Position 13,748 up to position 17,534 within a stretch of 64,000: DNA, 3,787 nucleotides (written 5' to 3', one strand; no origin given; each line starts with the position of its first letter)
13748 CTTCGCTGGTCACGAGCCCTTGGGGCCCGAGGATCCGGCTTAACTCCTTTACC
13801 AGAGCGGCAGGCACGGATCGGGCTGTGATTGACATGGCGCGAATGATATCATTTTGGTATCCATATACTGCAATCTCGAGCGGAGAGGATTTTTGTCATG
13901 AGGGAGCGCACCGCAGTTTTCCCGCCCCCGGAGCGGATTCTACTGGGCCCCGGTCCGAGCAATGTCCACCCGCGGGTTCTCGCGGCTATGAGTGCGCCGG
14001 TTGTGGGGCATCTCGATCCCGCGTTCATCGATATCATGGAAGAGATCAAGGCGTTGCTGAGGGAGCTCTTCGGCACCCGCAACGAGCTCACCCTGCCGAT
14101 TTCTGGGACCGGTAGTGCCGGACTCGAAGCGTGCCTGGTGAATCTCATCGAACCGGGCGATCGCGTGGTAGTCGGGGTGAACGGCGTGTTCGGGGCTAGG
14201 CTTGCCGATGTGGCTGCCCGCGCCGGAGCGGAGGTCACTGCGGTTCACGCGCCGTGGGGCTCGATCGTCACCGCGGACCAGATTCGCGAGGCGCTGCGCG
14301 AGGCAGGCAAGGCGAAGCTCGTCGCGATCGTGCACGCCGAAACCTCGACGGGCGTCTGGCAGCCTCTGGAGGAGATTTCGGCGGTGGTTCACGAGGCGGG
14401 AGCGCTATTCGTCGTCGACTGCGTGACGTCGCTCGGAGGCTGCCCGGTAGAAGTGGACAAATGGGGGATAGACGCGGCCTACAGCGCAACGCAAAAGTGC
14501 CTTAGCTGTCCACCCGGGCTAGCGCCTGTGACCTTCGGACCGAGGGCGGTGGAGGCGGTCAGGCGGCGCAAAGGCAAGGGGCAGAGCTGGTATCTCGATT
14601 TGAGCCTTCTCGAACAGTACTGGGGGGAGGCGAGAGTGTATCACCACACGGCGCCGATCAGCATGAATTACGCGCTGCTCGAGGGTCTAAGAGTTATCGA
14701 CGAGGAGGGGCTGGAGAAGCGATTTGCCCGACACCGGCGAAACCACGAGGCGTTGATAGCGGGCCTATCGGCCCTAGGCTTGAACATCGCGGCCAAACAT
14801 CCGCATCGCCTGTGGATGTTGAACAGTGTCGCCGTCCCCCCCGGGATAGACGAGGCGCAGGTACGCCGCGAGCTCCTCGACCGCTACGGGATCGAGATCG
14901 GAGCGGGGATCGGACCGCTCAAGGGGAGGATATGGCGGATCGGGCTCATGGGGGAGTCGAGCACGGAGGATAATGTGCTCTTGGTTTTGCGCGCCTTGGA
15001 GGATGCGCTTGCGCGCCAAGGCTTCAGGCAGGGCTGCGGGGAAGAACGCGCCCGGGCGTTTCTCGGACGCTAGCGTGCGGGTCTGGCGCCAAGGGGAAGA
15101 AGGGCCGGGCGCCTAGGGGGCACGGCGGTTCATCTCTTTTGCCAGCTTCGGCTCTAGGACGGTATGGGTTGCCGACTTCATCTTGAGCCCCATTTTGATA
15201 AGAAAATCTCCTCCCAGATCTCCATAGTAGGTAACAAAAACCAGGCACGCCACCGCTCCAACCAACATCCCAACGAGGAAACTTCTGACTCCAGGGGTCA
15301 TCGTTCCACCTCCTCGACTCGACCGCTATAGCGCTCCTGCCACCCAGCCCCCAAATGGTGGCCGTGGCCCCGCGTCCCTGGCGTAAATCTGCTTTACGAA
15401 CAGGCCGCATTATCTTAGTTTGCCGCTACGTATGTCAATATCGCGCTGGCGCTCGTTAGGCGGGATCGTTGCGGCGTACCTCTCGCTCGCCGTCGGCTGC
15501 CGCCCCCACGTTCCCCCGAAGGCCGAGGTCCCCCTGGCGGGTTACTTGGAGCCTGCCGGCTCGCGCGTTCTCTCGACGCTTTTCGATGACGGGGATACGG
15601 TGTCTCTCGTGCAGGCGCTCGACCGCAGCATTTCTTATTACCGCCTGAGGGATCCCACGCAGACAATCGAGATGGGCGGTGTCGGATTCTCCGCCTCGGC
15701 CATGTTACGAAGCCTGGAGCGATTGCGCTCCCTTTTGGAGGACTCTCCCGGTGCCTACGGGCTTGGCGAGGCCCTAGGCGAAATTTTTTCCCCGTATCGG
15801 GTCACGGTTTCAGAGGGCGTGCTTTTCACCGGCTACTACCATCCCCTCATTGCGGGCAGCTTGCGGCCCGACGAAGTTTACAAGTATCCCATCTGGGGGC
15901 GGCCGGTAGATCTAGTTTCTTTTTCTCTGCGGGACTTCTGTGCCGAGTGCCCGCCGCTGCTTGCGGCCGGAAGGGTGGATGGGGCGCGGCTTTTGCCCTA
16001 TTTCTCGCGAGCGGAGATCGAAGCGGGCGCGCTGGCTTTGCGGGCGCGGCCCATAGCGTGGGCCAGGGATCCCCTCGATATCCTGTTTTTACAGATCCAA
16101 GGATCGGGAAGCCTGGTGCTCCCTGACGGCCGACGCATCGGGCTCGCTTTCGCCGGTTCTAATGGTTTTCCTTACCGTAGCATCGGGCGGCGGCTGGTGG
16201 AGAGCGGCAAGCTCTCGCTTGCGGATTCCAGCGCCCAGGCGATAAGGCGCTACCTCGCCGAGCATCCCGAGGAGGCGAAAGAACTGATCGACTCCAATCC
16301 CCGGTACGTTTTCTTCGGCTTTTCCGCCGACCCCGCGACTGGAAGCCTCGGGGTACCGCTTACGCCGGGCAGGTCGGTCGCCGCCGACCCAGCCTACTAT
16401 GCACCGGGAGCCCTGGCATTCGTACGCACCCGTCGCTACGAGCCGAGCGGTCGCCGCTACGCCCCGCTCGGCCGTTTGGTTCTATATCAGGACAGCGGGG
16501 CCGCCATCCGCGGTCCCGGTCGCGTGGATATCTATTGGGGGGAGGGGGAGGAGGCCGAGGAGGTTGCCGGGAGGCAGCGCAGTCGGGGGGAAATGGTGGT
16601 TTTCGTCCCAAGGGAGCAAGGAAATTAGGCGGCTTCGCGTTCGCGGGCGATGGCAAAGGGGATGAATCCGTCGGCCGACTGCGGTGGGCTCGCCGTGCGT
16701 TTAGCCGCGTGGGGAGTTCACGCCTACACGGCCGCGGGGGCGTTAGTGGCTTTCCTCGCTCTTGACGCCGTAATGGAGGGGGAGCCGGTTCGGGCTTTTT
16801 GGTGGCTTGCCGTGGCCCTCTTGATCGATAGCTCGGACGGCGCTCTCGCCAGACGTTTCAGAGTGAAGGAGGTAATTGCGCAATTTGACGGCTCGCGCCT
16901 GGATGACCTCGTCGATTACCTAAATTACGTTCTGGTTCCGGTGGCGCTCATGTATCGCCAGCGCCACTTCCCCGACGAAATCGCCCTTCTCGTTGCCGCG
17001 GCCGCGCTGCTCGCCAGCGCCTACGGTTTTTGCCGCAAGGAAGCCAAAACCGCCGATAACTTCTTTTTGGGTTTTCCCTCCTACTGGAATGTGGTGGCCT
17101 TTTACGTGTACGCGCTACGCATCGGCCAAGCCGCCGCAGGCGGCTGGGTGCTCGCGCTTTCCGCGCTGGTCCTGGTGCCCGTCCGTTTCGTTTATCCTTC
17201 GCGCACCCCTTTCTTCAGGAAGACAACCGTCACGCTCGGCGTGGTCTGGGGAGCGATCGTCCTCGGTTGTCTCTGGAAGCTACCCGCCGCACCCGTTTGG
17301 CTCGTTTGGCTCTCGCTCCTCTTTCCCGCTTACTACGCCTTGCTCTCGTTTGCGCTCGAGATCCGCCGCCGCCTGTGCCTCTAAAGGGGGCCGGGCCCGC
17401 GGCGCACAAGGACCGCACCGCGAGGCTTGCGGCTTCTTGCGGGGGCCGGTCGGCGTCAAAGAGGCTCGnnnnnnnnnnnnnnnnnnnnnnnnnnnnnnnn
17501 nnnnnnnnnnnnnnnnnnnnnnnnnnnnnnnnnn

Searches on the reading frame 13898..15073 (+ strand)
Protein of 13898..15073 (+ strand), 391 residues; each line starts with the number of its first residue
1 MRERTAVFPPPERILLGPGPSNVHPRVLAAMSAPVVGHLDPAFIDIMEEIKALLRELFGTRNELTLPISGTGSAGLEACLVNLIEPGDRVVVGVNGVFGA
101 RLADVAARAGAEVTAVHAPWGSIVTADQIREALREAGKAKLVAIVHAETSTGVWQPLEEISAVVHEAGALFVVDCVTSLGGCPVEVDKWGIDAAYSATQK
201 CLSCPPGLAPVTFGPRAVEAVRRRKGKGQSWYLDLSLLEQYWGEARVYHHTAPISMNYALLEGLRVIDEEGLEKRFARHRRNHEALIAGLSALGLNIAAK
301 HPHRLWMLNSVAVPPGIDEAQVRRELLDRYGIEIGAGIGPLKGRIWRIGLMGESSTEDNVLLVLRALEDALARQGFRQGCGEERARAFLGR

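Call 93: search_protein_families(library=pfam, proteins=[window:13898-15073:+], max_evalue=0.01)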
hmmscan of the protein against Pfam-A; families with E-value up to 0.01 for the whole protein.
window:13898-15073:+ (391 aa): 3 families
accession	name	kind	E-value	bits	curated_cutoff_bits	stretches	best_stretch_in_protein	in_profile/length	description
PF00266.25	Aminotran_5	-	1.5e-33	116.7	21.5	1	36-337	34-338/371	Aminotransferase class-V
PF00155.27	Aminotran_1_2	-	1.8e-06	27.9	19.7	1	47-174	44-185/361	Aminotransferase class I and II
PF01053.26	Cys_Met_Meta_PP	-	0.0051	15.9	27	1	70-200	74-198/381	Cys/Met metabolism PLP-dependent enzyme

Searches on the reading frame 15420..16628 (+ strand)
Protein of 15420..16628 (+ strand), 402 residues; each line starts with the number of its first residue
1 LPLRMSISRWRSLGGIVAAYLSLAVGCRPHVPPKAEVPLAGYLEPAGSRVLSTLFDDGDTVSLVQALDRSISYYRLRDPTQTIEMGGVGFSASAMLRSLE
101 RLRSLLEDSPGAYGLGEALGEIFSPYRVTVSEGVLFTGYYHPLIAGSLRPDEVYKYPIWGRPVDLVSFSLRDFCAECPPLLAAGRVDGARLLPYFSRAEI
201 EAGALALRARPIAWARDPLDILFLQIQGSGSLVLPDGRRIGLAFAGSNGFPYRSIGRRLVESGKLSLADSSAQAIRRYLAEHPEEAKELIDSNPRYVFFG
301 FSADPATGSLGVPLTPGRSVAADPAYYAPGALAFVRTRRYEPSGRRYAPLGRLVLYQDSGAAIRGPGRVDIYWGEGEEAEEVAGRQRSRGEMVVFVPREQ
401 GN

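Call 93: search_protein_families(library=pfam, proteins=[window:15420-16628:+], max_evalue=0.01)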
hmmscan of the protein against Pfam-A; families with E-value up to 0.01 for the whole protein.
window:15420-16628:+ (402 aa): 2 families
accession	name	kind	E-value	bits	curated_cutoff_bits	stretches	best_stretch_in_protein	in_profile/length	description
PF03562.22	MltA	-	8.7e-53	179.1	24.3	1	135-299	1-162/163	MltA specific insert domain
PF06725.17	3D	-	3.7e-16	59.5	23.8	1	318-395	1-71/72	3D domain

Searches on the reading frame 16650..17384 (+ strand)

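Call 93: search_protein_families(library=pfam, proteins=[window:16650-17384:+], max_evalue=0.01)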
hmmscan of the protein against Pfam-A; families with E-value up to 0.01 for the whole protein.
window:16650-17384:+ (244 aa): 1 family
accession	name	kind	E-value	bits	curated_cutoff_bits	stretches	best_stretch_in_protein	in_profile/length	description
PF01066.26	CDP-OH_P_transf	-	1.4e-05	26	22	1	34-173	16-148/152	CDP-alcohol phosphatidyltransferase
